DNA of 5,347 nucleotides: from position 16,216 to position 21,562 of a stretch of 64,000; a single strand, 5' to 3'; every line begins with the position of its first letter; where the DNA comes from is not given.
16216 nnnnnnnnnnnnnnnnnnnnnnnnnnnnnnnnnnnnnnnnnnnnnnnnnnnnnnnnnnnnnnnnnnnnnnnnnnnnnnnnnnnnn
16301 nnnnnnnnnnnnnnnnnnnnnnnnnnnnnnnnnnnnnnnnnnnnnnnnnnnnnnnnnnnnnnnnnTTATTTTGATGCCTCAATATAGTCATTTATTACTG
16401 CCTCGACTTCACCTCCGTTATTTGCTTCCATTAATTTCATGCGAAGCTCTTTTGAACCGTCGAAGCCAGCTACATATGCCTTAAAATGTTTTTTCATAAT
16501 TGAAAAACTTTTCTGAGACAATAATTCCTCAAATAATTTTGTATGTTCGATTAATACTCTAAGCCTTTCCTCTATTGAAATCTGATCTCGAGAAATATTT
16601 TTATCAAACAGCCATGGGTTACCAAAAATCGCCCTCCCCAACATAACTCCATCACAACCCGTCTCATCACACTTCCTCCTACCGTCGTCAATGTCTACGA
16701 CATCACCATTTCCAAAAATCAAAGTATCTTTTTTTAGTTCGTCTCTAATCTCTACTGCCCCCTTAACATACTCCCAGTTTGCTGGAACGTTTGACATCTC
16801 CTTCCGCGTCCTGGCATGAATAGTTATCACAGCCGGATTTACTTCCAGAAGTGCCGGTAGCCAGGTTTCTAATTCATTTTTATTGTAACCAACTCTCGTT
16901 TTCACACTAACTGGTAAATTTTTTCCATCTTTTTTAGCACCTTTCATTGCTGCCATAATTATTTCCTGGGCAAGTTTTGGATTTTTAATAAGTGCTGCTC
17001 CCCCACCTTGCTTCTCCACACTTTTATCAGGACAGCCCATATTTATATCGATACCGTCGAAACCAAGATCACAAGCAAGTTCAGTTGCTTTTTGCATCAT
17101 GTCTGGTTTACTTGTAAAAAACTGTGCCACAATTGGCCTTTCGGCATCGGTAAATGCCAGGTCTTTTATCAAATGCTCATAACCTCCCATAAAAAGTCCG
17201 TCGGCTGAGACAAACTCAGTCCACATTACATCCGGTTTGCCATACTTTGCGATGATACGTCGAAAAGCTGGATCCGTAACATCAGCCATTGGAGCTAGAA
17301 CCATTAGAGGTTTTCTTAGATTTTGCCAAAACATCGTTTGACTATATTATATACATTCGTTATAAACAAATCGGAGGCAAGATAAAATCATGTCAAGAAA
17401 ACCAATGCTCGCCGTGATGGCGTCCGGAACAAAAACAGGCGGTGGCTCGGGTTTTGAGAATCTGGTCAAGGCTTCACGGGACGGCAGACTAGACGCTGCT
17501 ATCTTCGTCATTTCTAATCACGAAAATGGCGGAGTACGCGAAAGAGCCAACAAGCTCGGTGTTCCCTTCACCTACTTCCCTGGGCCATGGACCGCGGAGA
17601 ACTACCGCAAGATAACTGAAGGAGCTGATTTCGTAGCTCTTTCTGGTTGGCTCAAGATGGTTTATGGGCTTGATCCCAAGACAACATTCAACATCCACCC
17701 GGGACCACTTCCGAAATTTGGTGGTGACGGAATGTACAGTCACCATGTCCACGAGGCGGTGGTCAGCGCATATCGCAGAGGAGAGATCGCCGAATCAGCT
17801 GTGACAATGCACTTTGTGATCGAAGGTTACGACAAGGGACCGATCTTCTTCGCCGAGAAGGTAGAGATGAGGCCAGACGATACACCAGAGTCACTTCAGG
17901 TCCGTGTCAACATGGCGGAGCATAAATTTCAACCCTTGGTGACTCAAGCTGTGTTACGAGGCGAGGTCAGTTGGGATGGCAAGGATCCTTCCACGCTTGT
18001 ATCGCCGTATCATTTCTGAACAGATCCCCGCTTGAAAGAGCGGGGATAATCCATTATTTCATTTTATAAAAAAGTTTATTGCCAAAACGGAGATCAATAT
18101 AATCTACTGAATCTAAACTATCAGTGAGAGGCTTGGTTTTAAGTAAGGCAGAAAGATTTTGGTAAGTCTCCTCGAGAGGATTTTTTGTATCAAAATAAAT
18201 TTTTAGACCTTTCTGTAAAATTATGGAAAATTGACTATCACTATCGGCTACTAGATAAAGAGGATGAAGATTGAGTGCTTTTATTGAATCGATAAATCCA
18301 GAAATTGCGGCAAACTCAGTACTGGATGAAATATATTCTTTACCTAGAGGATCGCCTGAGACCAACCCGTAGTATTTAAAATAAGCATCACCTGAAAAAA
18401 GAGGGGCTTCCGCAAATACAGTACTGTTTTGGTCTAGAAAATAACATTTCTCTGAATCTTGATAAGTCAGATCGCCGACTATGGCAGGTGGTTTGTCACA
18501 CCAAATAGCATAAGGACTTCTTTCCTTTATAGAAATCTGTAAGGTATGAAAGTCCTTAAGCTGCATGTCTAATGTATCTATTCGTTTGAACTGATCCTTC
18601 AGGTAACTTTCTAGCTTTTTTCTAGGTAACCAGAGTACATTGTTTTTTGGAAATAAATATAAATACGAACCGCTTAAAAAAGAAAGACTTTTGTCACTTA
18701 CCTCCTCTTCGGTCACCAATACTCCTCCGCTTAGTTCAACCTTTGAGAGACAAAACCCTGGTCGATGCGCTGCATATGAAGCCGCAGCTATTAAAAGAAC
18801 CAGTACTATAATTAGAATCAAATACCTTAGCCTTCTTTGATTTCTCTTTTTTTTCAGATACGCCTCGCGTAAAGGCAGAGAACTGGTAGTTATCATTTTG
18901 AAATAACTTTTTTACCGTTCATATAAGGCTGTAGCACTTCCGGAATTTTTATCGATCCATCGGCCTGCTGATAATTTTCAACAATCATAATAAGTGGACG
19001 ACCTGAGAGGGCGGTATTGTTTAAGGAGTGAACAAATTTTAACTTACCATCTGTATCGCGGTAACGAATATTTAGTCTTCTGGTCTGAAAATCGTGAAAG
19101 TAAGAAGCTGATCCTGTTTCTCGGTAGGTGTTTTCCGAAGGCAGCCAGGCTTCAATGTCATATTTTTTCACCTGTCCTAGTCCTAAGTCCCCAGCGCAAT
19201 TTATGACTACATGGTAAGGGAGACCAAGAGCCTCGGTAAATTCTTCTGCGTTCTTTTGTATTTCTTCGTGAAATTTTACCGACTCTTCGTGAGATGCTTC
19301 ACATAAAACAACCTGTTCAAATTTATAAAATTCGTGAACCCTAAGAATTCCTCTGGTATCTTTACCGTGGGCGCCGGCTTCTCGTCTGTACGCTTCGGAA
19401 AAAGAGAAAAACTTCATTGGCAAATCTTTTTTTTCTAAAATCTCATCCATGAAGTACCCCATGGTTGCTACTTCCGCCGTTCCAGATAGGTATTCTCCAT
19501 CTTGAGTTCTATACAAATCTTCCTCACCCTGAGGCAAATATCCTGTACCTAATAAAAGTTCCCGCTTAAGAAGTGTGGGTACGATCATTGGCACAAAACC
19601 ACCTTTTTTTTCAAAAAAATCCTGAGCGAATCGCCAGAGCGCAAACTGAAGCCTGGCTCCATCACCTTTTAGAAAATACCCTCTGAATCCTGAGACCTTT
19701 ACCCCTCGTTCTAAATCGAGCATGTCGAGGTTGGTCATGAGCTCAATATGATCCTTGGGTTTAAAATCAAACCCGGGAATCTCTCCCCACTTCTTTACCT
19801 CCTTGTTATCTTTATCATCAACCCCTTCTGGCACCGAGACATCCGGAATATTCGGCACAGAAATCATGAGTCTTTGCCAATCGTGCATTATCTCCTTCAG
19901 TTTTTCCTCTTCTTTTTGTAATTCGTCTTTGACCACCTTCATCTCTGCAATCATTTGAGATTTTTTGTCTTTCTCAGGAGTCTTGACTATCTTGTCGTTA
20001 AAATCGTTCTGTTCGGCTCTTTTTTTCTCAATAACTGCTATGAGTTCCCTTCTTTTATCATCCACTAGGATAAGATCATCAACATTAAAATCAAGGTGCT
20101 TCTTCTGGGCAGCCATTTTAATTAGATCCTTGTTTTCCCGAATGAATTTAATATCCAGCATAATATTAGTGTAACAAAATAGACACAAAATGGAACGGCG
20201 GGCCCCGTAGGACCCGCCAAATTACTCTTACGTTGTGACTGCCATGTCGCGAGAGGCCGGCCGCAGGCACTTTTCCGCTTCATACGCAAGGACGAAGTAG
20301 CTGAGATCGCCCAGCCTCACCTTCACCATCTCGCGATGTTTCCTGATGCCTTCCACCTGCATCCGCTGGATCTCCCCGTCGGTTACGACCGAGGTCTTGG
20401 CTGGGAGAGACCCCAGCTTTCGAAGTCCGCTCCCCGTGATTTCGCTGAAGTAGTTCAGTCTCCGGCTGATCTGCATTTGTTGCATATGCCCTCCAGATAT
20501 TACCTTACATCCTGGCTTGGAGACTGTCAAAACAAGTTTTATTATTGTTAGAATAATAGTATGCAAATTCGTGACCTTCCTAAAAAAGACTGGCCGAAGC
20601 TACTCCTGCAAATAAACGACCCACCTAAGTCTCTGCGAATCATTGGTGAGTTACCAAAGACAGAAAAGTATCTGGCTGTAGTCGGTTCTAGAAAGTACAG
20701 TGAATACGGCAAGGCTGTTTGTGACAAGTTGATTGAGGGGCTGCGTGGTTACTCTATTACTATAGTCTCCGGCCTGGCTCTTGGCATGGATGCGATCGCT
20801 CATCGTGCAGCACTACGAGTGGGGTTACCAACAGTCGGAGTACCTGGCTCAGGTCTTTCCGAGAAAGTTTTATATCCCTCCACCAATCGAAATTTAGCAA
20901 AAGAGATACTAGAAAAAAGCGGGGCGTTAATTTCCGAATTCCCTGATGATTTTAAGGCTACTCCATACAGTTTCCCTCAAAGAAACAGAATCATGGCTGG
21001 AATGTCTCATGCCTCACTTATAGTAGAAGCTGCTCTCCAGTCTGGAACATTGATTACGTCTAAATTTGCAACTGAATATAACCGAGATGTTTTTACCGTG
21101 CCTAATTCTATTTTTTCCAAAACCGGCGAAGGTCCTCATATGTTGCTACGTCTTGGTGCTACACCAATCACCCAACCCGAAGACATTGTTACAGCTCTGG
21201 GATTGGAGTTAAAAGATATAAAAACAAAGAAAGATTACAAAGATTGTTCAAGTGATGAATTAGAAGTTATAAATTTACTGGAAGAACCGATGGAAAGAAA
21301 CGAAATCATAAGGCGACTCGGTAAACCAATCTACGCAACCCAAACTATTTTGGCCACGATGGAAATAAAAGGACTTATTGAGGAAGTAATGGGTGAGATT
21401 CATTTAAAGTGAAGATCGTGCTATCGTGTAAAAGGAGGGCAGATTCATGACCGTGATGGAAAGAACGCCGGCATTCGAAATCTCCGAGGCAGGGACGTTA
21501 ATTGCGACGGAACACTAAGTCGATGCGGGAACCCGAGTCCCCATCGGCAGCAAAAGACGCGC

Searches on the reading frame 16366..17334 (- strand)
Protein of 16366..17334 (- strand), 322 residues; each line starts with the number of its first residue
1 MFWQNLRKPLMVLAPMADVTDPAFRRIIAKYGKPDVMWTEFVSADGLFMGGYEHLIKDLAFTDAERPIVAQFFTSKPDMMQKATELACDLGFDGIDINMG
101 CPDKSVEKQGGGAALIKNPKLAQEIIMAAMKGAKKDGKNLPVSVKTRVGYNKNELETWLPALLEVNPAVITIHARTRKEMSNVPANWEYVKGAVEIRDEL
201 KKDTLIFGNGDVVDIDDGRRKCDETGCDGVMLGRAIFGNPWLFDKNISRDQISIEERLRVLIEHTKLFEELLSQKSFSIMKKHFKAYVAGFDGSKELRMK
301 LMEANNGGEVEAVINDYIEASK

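Call 22: search_protein_families(library=pfam, proteins=[window:16366-17334:-], max_evalue=0.001)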
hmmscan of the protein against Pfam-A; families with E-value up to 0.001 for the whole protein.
window:16366-17334:- (322 aa): 1 family
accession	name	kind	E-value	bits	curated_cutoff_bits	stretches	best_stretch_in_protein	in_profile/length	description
PF01207.24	Dus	-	2.7e-63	214.4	20.4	1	13-314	2-302/311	Dihydrouridine synthase (Dus)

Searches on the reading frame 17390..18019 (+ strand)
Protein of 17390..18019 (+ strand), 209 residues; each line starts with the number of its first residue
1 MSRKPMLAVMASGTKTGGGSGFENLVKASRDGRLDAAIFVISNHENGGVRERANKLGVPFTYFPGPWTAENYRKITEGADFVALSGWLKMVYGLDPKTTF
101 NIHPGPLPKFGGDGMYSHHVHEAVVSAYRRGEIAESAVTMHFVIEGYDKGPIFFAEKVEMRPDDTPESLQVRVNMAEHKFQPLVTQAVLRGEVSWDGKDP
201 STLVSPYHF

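Call 86: search_protein_families(library=pfam, proteins=[window:17390-18019:+], max_evalue=0.001)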
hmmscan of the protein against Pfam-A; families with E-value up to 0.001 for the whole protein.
window:17390-18019:+ (209 aa): 1 family
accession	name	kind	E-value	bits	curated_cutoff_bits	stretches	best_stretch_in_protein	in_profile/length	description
PF00551.24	Formyl_trans_N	-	2.6e-17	63.6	26.1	1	16-184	8-180/181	Formyl transferase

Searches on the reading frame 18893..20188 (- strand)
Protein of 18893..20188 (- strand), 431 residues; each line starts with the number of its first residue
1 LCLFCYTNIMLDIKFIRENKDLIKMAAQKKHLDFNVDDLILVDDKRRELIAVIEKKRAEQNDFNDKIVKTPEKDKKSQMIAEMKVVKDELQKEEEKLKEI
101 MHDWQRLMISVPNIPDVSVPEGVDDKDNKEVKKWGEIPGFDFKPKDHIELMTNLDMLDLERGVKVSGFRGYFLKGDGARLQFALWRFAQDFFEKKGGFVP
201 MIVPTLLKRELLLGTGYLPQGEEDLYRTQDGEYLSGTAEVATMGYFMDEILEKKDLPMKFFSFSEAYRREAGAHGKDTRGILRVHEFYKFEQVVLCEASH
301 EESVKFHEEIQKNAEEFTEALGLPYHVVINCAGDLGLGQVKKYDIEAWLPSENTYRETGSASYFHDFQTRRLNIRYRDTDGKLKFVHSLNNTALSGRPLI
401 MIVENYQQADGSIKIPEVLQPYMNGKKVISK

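Call 7: search_protein_families(library=pfam, proteins=[window:18893-20188:-], max_evalue=0.001)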
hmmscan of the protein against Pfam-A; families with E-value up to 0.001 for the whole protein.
window:18893-20188:- (431 aa): 2 families
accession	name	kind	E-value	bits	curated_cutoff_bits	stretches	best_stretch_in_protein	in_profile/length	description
PF00587.30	tRNA-synt_2b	-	1.2e-33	117.1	29.3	1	230-406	9-179/179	tRNA synthetase class II core domain (G, H, P, S and T)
PF02403.27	Seryl_tRNA_N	-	1.3e-19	70.9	28.2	1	10-115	1-108/108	Seryl-tRNA synthetase N-terminal domain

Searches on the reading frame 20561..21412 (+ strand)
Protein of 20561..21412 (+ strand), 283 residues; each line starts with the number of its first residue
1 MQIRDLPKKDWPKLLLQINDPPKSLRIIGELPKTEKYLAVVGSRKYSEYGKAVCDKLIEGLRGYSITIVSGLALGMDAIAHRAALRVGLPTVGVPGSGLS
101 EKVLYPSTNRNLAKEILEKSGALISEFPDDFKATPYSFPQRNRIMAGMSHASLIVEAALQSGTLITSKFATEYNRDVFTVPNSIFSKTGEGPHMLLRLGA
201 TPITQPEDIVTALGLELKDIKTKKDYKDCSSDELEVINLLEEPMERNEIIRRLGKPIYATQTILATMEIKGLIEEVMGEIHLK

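Call 86: search_protein_families(library=pfam, proteins=[window:20561-21412:+], max_evalue=0.001)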
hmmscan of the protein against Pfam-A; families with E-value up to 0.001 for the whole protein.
window:20561-21412:+ (283 aa): 2 families
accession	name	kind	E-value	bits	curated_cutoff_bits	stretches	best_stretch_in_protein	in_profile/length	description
PF02481.21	DNA_processg_A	-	7.2e-64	215.3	29.6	1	6-204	12-211/212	DNA recombination-mediator protein A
PF17782.7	DprA_WH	-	1.2e-05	25.6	22.9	1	230-278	11-60/61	DprA winged helix domain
